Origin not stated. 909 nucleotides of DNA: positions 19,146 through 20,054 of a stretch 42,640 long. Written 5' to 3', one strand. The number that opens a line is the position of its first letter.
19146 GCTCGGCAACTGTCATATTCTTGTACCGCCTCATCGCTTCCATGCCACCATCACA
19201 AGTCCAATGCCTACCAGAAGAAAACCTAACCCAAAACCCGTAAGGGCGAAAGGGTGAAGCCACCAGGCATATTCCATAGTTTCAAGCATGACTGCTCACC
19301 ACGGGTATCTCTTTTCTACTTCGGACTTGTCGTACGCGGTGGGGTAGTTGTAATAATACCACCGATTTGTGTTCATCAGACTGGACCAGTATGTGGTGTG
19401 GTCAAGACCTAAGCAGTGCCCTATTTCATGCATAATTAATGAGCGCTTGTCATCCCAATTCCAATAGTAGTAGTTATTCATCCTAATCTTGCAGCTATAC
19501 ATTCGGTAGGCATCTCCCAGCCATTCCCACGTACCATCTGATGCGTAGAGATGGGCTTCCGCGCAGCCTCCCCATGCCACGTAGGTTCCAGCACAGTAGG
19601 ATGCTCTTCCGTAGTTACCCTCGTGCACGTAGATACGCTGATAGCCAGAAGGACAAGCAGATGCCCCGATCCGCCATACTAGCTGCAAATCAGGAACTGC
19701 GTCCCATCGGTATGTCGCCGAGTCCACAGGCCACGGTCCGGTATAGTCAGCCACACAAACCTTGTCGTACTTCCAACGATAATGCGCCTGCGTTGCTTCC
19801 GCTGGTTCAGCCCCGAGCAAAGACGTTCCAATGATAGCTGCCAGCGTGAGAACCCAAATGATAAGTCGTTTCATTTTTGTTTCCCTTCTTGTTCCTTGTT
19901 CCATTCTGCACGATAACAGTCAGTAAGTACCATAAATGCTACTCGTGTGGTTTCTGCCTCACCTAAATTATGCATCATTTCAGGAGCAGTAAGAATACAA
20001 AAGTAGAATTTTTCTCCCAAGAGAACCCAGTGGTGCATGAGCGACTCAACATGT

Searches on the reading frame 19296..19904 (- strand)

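Call 29: search_protein_families(library=pfam, proteins=[window:19296-19904:-], max_evalue=0.001)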
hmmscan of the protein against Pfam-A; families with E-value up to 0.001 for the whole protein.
window:19296-19904:- (202 aa): 2 families
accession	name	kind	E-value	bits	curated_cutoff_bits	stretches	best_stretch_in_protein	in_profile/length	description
PF00413.30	Peptidase_M10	-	5.5e-07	30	24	1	115-180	60-135/159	Matrixin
PF16313.11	DUF4953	-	0.00028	20.6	24.2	1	154-179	14-39/316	Met-zincin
